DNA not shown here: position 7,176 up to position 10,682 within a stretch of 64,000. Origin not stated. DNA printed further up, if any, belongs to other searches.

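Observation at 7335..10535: Anaerobic RNR (NrdD) invaded by two inteins, one with a non-canonical C-terminal junction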

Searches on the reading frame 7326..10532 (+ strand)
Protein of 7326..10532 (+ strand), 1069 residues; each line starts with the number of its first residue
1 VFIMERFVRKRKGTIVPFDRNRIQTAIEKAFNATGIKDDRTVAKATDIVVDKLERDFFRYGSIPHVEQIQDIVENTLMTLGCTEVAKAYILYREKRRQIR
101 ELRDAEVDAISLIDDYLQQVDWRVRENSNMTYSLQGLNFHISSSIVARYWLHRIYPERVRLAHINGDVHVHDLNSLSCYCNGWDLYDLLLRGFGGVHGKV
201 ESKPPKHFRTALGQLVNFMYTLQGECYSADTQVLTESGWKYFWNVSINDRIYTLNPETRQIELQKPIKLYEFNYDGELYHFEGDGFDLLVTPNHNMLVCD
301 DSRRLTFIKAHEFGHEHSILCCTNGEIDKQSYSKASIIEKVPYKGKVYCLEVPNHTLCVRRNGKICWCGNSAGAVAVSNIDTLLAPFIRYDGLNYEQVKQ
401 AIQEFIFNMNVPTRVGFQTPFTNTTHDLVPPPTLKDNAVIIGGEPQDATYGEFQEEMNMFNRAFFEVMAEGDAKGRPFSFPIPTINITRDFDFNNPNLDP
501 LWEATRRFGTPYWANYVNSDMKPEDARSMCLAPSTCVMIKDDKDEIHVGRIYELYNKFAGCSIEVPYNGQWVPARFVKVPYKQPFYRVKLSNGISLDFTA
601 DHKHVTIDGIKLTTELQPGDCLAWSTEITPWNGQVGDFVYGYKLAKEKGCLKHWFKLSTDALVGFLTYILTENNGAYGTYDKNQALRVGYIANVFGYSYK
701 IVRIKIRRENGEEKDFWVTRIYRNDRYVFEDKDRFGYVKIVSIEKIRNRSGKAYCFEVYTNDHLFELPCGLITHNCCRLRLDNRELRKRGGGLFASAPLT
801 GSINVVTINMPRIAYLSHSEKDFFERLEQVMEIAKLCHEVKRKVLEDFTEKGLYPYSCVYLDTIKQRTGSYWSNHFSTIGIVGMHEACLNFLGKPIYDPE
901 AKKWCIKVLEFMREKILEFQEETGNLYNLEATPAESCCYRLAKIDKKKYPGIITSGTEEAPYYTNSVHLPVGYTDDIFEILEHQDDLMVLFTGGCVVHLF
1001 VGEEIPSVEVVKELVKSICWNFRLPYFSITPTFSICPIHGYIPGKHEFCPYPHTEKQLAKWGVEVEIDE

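Call 3: search_protein_families(library=pfam, proteins=[window:7326-10532:+], max_evalue=1)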
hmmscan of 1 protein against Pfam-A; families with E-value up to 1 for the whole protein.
window:7326-10532:+ (1069 aa): 3 families
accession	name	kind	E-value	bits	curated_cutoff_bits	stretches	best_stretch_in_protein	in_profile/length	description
PF13597.11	NRDD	-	4.9e-162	540.9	26.2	3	770-1055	258-530/562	Anaerobic ribonucleoside-triphosphate reductase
PF03477.21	ATP-cone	-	2.5e-23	82.9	25.8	1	7-97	2-87/88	ATP cone domain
PF14890.11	Intein_splicing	-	8.8e-14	52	35.8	2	550-775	11-155/155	Intein splicing domain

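Call 4: search_protein_families(library=ncbifam, proteins=[window:7326-10532:+], max_evalue=1)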
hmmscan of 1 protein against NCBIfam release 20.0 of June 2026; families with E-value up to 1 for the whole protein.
window:7326-10532:+ (1069 aa): 17 families
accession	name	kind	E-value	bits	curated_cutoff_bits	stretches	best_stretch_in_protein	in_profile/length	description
NF006126.0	PRK08270.1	equivalog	1.1e-287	955.8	548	3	751-1057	356-652/684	ribonucleoside triphosphate reductase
TIGR02487.1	NrdD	equivalog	8e-142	473.7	326.35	3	735-1051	248-545/581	anaerobic ribonucleoside-triphosphate reductase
NF006358.0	PRK08579.1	equivalog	1.6e-95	320.6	585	3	787-1051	319-586/624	anaerobic ribonucleoside triphosphate reductase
NF005497.0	PRK07111.1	equivalog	1.7e-59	201.9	764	2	6-210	3-200/746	anaerobic ribonucleoside triphosphate reductase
NF006732.0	PRK09263.1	equivalog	2.3e-53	181.7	657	2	804-999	408-609/712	anaerobic ribonucleoside-triphosphate reductase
NF006127.0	PRK08271.1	equivalog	4.9e-46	157.4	545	3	775-1055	327-594/631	anaerobic ribonucleoside-triphosphate reductase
TIGR02827.1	RNR_anaer_Bdell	equivalog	3.9e-32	111.5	568.3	2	775-1053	299-563/596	anaerobic ribonucleoside-triphosphate reductase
NF006207.0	PRK08332.1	equivalog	1.6e-24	85.3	2400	2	8-104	6-100/1684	vitamin B12-dependent ribonucleotide reductase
NF005010.0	PRK06406.1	subfamily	3.3e-21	75.2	1125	1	6-104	5-103/771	vitamin B12-dependent ribonucleotide reductase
NF011292.0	PRK14704.1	equivalog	1.5e-17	63.4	736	1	801-1050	322-576/618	anaerobic ribonucleoside triphosphate reductase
NF005544.0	PRK07207.1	equivalog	5.6e-16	57.5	965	1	8-105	36-139/965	ribonucleoside-diphosphate reductase subunit alpha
NF009028.0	PRK12364.1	equivalog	8e-16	57.2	1377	1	8-142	3-136/842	ribonucleoside-diphosphate reductase subunit alpha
NF009029.0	PRK12365.1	equivalog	3.8e-15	54.9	1350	1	8-136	120-250/1046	ribonucleoside-diphosphate reductase subunit alpha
TIGR01445.1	intein_Nterm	domain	1.3e-09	38.9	24.5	2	530-603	1-80/83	intein N-terminal splicing region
NF005852.0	PRK07773.1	equivalog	0.0033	15.7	780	1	528-628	396-496/886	replicative DNA helicase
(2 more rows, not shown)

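Call 6: search_solved_structures(query=window:7335-10532:+, max_evalue=0.01, show_alignments=2)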
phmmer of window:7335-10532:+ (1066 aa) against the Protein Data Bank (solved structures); distinct sequences matched with E-value up to 0.01: 9.
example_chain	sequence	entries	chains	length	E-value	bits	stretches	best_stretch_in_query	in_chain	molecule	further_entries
8p23_A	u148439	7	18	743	7.1e-27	96.6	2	819-1047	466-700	Anaerobic ribonucleoside-triphosphate reductase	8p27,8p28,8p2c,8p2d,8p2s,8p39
9d3x_A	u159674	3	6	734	1.6e-26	95.4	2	799-996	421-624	Anaerobic ribonucleoside-triphosphate reductase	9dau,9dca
4coi_A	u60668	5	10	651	3.1e-15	58.1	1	782-1038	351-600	ANAEROBIC RIBONUCLEOSIDE-TRIPHOSPHATE REDUCTASE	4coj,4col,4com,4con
4u3e_A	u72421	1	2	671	3.5e-15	57.9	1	782-1038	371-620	Ribonucleoside triphosphate reductase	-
1h78_A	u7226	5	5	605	1.9e-12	48.9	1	799-1006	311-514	ANAEROBIC RIBONUCLEOTIDE-TRIPHOSPHATE REDUCTASE LARGE CHAIN | ANAEROBIC RIBONUCLEOTIDE-TRIPHOSPHATE REDUCTASE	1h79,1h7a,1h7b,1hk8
6zgq_A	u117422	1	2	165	3.3e-08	34.8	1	219-295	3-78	AceL NrdHF-1-1 Intein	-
5im3_A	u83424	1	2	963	5e-08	34.2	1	5-102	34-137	Ribonucleoside-diphosphate reductase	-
5olk_A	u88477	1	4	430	1.1e-06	29.7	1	6-98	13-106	Ribonucleoside-diphosphate reductase, beta subunit 1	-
4e2u_A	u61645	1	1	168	0.0021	18.9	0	247-362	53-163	Pho radA intein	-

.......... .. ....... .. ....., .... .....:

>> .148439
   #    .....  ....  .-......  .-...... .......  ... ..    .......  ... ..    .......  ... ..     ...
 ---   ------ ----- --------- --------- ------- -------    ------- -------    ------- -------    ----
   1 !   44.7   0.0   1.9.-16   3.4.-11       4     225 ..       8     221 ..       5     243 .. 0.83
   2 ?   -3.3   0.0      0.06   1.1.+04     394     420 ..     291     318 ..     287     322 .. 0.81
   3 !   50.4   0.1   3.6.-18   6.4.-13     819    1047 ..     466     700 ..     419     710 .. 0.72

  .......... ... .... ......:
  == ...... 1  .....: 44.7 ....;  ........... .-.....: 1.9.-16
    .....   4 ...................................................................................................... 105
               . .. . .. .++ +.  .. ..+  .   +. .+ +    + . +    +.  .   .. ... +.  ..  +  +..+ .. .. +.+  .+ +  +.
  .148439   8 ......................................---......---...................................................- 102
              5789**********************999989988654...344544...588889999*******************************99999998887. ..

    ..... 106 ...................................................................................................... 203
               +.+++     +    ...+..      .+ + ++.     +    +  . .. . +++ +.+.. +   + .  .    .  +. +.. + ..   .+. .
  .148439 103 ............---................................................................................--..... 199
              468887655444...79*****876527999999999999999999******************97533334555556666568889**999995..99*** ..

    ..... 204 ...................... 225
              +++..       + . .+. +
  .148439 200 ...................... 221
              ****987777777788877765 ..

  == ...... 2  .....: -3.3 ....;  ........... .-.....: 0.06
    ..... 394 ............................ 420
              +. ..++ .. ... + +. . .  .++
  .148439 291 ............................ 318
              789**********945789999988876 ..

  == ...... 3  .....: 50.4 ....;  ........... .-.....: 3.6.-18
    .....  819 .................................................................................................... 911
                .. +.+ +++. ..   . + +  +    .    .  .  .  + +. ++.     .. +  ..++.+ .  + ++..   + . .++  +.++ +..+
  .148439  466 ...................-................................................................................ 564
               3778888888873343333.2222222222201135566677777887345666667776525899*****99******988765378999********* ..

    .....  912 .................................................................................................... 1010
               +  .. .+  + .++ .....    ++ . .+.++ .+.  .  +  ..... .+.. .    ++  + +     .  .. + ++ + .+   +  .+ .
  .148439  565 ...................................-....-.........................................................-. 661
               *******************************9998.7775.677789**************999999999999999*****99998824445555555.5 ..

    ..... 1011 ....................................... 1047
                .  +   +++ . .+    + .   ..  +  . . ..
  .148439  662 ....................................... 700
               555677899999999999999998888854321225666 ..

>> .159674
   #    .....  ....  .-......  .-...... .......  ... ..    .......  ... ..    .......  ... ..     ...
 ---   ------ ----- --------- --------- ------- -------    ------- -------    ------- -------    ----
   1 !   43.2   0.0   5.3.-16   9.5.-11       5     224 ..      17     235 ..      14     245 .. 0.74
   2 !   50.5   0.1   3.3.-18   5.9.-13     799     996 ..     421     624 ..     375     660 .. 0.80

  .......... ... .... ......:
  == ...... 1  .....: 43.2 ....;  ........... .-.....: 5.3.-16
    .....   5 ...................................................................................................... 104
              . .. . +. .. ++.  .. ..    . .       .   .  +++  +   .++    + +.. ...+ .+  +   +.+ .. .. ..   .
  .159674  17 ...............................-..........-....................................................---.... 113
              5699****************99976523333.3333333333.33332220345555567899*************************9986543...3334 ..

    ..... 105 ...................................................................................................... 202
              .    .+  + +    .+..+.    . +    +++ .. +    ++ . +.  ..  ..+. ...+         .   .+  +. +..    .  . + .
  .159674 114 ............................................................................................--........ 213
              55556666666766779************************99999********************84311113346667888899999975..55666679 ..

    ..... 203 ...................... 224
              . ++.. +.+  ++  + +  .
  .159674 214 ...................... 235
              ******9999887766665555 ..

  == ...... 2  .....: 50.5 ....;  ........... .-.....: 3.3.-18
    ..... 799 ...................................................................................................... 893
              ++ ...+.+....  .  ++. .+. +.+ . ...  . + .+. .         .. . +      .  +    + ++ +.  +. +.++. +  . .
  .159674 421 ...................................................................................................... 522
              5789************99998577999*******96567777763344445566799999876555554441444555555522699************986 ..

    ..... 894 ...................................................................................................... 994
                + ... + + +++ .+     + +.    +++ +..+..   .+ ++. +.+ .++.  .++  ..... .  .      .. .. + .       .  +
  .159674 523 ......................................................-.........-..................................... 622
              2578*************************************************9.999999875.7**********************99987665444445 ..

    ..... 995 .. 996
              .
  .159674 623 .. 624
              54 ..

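Call 11: search_dna_similar(query=window:7335-10532:+, collection=phages, mode=protein, max_rows=40)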
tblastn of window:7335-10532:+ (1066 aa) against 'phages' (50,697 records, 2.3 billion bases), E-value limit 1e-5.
Records with a match: 2515; places in all: 2546; records where one place covers at least 80% of the query: 0.
Best place of each record, by identity: <60% 2515.
By first word of the organism name: Escherichia 940; Salmonella 328; Klebsiella 266; Vibrio 245; Aeromonas 104; Shigella 104; Enterobacteria 53; Clostridium 43; Bacteriophage 40; Citrobacter 40; and 55 more.
By host as written in the record: - 376; Escherichia coli 366; Klebsiella pneumoniae 85; Escherichia coli K-12 45; Escherichia coli O157:H7 43; Escherichia coli K-12 MG1655 43; Salmonella enterica subsp. enterica serovar Enteritidis PT1 39; Vibrio harveyi BAA-1116 36; and 536 more.
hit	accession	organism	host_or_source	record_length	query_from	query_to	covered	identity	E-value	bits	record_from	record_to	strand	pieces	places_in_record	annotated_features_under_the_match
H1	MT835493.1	Bacteriophage sp.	human fecal samples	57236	5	1047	62%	49.4%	1e-75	644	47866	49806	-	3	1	record has no annotation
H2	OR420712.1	Oceanotoga phage vB_OteS-UFV02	Oceanotoga teriensis UFV_LIMV02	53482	104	1047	55%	46.7%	2e-71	553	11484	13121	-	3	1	ribonucleotide reductase of class III (anaerobic), large subunit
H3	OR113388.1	Clostridium phage vB_CtyS-FA88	Clostridium sp.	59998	104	1047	55%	46.5%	2e-66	542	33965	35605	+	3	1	nrdD: putative anaerobic ribonucleoside-triphosphate reductase | hypothetical protein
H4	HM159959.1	Clostridium phage phiCTP1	-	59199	104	1047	55%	46.2%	3e-65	538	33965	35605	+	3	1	putative anaerobic ribonucleoside-triphosphate reductase | putative glutaredoxin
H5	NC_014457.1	Clostridium phage phiCTP1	-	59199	104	1047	55%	46.2%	3e-65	538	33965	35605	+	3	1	putative anaerobic ribonucleoside-triphosphate reductase | putative glutaredoxin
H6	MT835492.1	Bacteriophage sp.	human fecal samples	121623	1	1037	50%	26.9%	4e-10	130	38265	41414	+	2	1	record has no annotation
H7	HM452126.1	Aeromonas phage phiAS5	Aeromonas salmonicida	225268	5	1033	47%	28.1%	5e-14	164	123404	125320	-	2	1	NrdD anaerobic NTP reductase large subunit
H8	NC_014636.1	Aeromonas phage phiAS5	Aeromonas salmonicida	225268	5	1033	47%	28.1%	5e-14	164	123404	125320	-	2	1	NrdD-like anaerobic ribonucleotide reductase large subunit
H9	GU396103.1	Aeromonas phage PX29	Aeromonas salmonicida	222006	5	1038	42%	31.2%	2e-14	168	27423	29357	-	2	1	nrdD: NrdD anaerobic NTP reductase large subunit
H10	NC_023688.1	Aeromonas phage PX29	Aeromonas salmonicida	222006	5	1038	42%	31.2%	2e-14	168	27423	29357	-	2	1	nrdD: NrdD-like anaerobic ribonucleotide reductase large subunit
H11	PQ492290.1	Klebsiella phage vB_KpnM_p4515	Klebsiella pneumoniae 4515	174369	5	1033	47%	27.9%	1e-11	149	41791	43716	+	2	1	record has no annotation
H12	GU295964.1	Klebsiella phage KP15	Klebsiella pneumoniae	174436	5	1033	47%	27.9%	1e-11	149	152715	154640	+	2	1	NrdD anaerobic ribonucleotide reductase subunit | active site | allosteric specificity site; other site | metal-binding site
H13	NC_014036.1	Klebsiella phage KP15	Klebsiella pneumoniae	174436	5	1033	47%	27.9%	1e-11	149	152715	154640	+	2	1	anaerobic ribonucleoside reductase large subunit | active site | allosteric specificity site; other site | metal-binding site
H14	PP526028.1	Klebsiella phage vB_KM5a1_KLB15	Klebsiella sp. M5a1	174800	5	1033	47%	27.9%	1e-11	149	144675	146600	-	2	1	anaerobic ribonucleoside-triphosphate reductase protein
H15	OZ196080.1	Vibrio phage K369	Seawater and oysters mix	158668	5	1021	51%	25.5%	2e-9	132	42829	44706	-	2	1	anaerobic ribonucleoside reductase large subunit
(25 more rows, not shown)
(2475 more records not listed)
